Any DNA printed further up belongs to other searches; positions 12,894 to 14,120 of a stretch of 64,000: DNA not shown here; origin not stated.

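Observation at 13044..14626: Minimal type I CBASS (CD-NTase + 2TM beta-rich Cap15-like effector) packaged as a two-gene integron cassette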

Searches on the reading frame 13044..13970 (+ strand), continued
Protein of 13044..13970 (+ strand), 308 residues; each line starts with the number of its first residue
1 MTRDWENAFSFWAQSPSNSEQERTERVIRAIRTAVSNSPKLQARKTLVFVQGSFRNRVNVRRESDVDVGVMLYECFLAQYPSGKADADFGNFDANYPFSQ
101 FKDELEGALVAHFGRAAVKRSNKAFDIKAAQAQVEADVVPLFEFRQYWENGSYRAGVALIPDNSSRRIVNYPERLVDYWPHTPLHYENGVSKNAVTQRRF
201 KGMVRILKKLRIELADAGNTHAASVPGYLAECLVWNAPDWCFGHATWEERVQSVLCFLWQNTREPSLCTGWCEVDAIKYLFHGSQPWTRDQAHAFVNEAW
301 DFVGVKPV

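Call 38: search_solved_structures(query=window:13044-13967:+, max_evalue=1, show_alignments=2)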
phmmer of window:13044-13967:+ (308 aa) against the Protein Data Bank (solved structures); distinct sequences matched with E-value up to 1: 6.
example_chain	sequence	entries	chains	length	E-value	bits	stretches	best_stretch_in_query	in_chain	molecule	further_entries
7x4a_A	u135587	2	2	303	2.3e-62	214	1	5-301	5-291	ClCdnE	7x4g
7x4f_A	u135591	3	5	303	1.1e-53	185.6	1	1-303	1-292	Cyclic dipyrimidine nucleotide synthase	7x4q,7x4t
7x4c_A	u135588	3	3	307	7.2e-53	182.8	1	4-303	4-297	EfCdnE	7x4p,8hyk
6e0m_A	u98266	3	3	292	1.1e-30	110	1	11-305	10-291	cGAS/DncV-like nucleotidyltransferase in E. coli homolog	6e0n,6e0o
6e0k_A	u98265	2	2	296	1e-27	100.2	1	12-296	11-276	cGAS/DncV-like nucleotidyltransferase in E. coli homolog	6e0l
2dhg_A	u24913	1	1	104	0.087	15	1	64-122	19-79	tRNA selenocysteine associated protein (SECP43)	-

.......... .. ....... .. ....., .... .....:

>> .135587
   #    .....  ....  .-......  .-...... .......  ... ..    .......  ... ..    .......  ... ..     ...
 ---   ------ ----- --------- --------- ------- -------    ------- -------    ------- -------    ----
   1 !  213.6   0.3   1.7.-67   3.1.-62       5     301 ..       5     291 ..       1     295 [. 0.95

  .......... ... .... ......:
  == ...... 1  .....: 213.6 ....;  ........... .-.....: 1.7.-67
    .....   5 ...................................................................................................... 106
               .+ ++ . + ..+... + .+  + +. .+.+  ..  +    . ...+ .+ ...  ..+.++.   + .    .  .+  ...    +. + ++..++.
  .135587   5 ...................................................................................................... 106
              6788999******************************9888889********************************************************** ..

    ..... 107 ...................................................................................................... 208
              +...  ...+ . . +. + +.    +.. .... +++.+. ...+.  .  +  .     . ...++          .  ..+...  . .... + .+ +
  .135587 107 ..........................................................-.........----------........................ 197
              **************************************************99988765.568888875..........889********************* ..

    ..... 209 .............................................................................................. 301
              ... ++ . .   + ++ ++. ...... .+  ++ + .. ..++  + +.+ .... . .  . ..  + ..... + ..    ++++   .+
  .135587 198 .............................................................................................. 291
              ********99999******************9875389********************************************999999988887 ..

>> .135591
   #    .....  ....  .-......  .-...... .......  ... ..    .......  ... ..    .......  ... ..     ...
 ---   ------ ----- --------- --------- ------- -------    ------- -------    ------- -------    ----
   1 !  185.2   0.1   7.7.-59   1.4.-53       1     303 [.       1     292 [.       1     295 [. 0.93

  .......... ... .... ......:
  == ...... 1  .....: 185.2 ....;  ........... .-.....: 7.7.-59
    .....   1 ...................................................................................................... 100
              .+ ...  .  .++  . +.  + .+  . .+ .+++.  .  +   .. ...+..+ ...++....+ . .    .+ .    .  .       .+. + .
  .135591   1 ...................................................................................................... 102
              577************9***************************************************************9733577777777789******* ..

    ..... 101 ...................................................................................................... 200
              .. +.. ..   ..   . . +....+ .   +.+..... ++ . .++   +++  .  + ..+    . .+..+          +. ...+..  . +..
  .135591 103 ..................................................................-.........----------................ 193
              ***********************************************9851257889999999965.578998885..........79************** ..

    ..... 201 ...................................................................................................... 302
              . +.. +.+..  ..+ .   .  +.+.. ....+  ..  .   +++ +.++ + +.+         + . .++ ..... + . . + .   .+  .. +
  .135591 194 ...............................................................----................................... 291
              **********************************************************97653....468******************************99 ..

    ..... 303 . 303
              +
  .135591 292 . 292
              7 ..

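Call 46: search_dna_similar(query=window:13044-13967:+, collection=plasmids, mode=protein, max_rows=15)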
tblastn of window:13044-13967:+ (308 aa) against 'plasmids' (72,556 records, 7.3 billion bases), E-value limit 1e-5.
Records with a match: 52; places in all: 60; records where one place covers at least 80% of the query: 35.
Best place of each record, by identity: <60% 52.
By first word of the organism name: Staphylococcus 5; Sinorhizobium 5; Vibrio 4; Rhizobium 4; Rhodococcus 3; Latilactobacillus 3; Streptomyces 2; Methanosphaera 2; Bacillus 1; Agrobacterium 1; and 22 more.
By predicted mobility (MOB-suite, as given by PLSDB): non-mobilizable 27; conjugative 19; mobilizable 6.
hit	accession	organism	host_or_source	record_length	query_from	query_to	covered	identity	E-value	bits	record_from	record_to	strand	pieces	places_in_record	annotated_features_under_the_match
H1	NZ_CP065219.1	Vibrio navarrensis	Homo sapiens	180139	1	304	99%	48.5%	8e-88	293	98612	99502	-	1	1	nucleotidyltransferase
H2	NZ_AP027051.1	Vibrio nigripulchritudo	Penaeus vannamei,cell ...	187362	1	304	99%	47.9%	1e-87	293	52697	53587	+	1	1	nucleotidyltransferase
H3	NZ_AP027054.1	Vibrio nigripulchritudo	Penaeus vannamei,cell ...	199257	1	304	99%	47.9%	1e-87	293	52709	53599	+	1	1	nucleotidyltransferase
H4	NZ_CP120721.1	Vibrio coralliilyticus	tissue sample,sea urchin, ...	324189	1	304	99%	46.9%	2e-84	283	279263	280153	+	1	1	nucleotidyltransferase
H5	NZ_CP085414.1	Bacillus paranthracis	single cell,soil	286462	6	299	95%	39.1%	2e-66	232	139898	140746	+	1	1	nucleotidyltransferase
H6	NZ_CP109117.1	Streptomyces sp. NBC_01768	-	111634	12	303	95%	30.5%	7e-22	103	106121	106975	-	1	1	hypothetical protein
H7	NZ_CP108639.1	Streptomyces uncialis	-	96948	12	303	95%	30.1%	5e-27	118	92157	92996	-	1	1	hypothetical protein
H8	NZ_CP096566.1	Rhodococcus qingshengii JCM 15477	sandy loam,soil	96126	9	304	96%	29.0%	4e-29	124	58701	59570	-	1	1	hypothetical protein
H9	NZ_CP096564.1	Rhodococcus qingshengii JCM 15477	sandy loam,soil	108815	9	304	96%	29.0%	4e-29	124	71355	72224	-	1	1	hypothetical protein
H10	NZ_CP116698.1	Agrobacterium tumefaciens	Clematis,cell culture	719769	6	302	96%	28.5%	6e-20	97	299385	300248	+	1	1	nucleotidyltransferase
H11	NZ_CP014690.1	Gluconobacter albidus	water kefir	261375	6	302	96%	28.2%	1e-21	102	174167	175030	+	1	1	nucleotidyltransferase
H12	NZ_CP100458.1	Halomarina sp. BND7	cell culture,sediment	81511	12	298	93%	28.8%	3e-21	101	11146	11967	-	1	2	nucleotidyltransferase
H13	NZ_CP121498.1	Staphylococcus epidermidis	Homo sapiens,Forehead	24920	13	302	94%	28.4%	5e-25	112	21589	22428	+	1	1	nucleotidyltransferase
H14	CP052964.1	Staphylococcus epidermidis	Homo sapiens,nose; prosthetic joint ...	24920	13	302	94%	28.4%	5e-25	112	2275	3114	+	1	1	nucleotidyltransferase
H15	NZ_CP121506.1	Staphylococcus epidermidis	Homo sapiens,Forehead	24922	13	302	94%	28.4%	5e-25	112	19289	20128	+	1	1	nucleotidyltransferase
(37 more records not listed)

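Call 69: predict_structure(alignment_id=A3)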
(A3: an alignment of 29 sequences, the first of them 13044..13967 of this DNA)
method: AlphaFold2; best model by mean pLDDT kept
length: 308 residues; sequences in the alignment: 29
mean_pLDDT: 60.4   pTM: 0.43
mean pLDDT of the five models: 60.4, 57.8, 53.4, 53.0, 47.3
residues with pLDDT >= 90: 10; 70-90: 117; 50-70: 65; < 50: 116
segments of 3 or more residues with pLDDT < 50: 1-16, 52-64, 76-94, 131-196
pLDDT, mean of each block of 10 residues (from residue 1): 31 45 70 85 71 35 52 48 37 56 84 82 63 46 38 38 39 33 27 49 71 81 79 82 71 86 84 62 78 89 62
secondary structure, 60 per line:
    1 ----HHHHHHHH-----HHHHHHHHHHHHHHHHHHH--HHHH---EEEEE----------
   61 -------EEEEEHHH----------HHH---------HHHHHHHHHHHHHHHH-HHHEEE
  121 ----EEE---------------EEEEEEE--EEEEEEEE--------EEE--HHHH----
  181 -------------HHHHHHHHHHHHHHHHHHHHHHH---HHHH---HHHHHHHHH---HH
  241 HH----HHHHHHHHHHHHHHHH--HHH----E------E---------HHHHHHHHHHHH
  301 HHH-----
elements in order: H5-12 H18-36 H39-42 E46-50 E68-72 H98-113 E118-120 E125-127 E143-149 E152-159 E168-170 H173-176 H194-216 H220-223 H227-235 H239-242 H247-262 H289-303

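Call 71: find_encoding_contigs(protein=P0090, flank=10000, max_places=1)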
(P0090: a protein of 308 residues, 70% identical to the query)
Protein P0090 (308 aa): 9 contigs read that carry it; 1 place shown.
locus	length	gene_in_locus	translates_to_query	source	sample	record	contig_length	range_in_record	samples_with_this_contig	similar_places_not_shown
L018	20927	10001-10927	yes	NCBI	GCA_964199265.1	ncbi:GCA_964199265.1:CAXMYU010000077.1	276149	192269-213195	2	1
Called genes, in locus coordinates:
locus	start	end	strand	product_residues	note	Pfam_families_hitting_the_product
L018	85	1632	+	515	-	PF01235:Na_Ala_symp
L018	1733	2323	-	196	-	PF01184:Gpr1_Fun34_YaaH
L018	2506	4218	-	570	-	PF00182:Glyco_hydro_19, PF02839:CBM_5_12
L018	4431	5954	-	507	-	PF03553:Na_H_antiporter, PF03606:DcuC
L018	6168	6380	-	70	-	-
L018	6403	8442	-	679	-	-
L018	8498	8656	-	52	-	-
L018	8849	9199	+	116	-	-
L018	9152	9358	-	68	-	-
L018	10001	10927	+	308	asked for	PF26305:CD_NTase_C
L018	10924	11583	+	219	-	PF18153:Cap15_CD_rec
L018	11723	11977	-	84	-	-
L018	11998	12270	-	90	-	-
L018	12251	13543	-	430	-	PF04610:TrbL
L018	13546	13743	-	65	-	-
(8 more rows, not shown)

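Call 72: find_encoding_contigs(protein=P0009, flank=10000, max_places=1)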
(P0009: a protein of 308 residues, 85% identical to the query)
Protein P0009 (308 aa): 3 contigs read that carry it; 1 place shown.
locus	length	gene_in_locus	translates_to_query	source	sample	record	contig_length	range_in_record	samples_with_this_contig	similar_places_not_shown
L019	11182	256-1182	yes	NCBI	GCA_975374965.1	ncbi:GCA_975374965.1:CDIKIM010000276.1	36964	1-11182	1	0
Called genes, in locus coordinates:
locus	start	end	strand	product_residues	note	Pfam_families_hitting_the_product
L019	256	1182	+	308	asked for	PF26305:CD_NTase_C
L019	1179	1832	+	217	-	PF18153:Cap15_CD_rec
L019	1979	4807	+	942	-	PF13086:AAA_11 (faint), PF13245:AAA_19, PF13604:AAA_30, PF01443:Viral_helicase1 (faint)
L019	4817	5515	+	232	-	PF13538:UvrD_C_2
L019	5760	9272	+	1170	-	PF00176:SNF2-rel_dom, PF00270:DEAD, PF04851:ResIII, PF00271:Helicase_C, PF13020:NOV_C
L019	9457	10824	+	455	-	PF04326:SLFN_AlbA_2, PF13749:HATPase_c_4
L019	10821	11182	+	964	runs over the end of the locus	PF06634:DUF1156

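Call 73: find_encoding_contigs(protein=P0034, flank=10000, max_places=1)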
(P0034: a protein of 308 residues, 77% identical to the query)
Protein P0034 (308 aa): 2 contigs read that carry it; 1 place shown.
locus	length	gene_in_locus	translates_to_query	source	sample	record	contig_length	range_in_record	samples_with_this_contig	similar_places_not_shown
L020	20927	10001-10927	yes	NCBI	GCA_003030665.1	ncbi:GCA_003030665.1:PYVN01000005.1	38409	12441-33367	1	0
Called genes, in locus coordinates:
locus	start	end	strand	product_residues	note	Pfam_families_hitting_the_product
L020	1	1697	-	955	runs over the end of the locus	PF03477:ATP-cone, PF00317:Ribonuc_red_lgN, PF02867:Ribonuc_red_lgC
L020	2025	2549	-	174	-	-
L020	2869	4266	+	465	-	PF01654:Cyt_bd_oxida_I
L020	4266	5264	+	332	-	PF02322:Cyt_bd_oxida_II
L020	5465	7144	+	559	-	PF00664:ABC_membrane, PF00005:ABC_tran, PF02463:SMC_N (weak)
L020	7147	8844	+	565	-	PF00005:ABC_tran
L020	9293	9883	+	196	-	-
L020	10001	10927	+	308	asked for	PF26305:CD_NTase_C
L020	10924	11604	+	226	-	PF18153:Cap15_CD_rec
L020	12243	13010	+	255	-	-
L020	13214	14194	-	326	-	PF00296:Bac_luciferase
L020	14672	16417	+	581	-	PF02696:SelO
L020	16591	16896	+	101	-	-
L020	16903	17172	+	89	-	-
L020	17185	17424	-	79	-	-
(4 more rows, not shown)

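Call 74: find_encoding_contigs(protein=P0056, flank=10000, max_places=1)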
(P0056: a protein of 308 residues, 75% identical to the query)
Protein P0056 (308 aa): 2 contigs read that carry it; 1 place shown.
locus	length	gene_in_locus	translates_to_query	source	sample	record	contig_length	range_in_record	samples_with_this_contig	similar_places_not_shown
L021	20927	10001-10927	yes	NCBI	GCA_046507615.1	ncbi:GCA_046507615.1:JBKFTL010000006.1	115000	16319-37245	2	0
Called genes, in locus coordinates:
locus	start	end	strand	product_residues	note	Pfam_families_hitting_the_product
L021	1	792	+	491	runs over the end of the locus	PF02347:GDC-P, PF00266:Aminotran_5, PF21478:GcvP2_C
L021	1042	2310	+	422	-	PF19658:DUF6161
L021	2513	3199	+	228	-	PF01936:NYN (weak)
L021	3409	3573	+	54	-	-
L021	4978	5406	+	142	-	PF21478:GcvP2_C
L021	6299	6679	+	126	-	PF21478:GcvP2_C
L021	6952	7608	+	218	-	-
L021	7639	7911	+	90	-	-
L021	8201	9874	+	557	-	-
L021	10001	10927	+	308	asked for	PF26305:CD_NTase_C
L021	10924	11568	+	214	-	PF18153:Cap15_CD_rec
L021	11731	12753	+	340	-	-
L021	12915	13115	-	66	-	PF08845:SymE_toxin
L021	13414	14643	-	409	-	PF03929:PepSY_TM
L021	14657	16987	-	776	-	PF07660:STN, PF07715:Plug, PF00593:TonB_dep_Rec_b-barrel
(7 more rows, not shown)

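Call 85: fold_search(model_id=the predicted structure, library=pdb)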
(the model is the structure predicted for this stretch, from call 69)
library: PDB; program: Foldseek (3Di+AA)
matches with E <= 10: 381; with E <= 0.001: 79
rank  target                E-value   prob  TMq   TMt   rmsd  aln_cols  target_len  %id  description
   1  7x4a                  9.1e-23  1.00  0.42  0.44  19.4       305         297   36  Native CD-NTase ClCdnE (released 2023-03-08)
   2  7x4t_A                2.0e-22  1.00  0.42  0.43  19.7       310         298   36  LpCdnE UMPNPP Mg complex (released 2023-03-08)
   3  7x4t_B                3.1e-22  1.00  0.43  0.45  19.5       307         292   36  LpCdnE UMPNPP Mg complex (released 2023-03-08)
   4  7x4q_A                3.3e-22  1.00  0.41  0.44  19.6       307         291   35  LpCdnE UTP Mg complex (released 2023-03-08)
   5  7x4q_B                6.9e-22  1.00  0.42  0.44  19.3       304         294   36  LpCdnE UTP Mg complex (released 2023-03-08)
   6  7x4f                  1.1e-21  1.00  0.42  0.44  19.6       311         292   35  Native CD-NTase LpCdnE (released 2023-03-08)
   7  7x4c                  5.8e-21  1.00  0.43  0.43  18.7       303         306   32  Native CD-NTase EfCdnE (released 2023-03-08)
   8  6e0n                  9.4e-16  1.00  0.36  0.40  19.4       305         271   26  Structure of Elizabethkingia meningoseptica CdnE cyclic dinucleotide synthase with GTP and Apcpp (released 2019-02-20)
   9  6e0o_A                1.1e-15  1.00  0.36  0.41  19.4       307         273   26  Structure of Elizabethkingia meningoseptica CdnE cyclic dinucleotide synthase with pppA[3'-5']pA (released 2019-02-20)
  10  6e0m                  1.8e-15  1.00  0.36  0.40  19.4       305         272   26  Structure of Elizabethkingia meningoseptica CdnE cyclic dinucleotide synthase (released 2019-02-20)
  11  6e0k                  4.0e-15  1.00  0.38  0.39  19.5       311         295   26  Structure of Rhodothermus marinus CdnE c-UMP-AMP synthase (released 2019-02-20)
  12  6e0l                  1.2e-14  1.00  0.36  0.38  19.7       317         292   25  Structure of Rhodothermus marinus CdnE c-UMP-AMP synthase with Apcpp and Upnpp (released 2019-02-20)
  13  6wt9                  1.7e-07  1.00  0.31  0.31  19.0       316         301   14  Structure of STING-associated CdnE c-di-GMP synthase from Capnocytophaga granulosa (released 2020-09-09)
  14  6p82_A                4.9e-07  1.00  0.30  0.30  20.1       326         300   13  Structure of P. aeruginosa ATCC27853 CdnD, Apo form 1 (released 2019-12-25)
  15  6wt8                  1.1e-06  1.00  0.36  0.32  17.5       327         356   15  Structure of a STING-associated CdnE c-di-GMP synthase from Flavobacteriaceae sp. (released 2020-09-09)
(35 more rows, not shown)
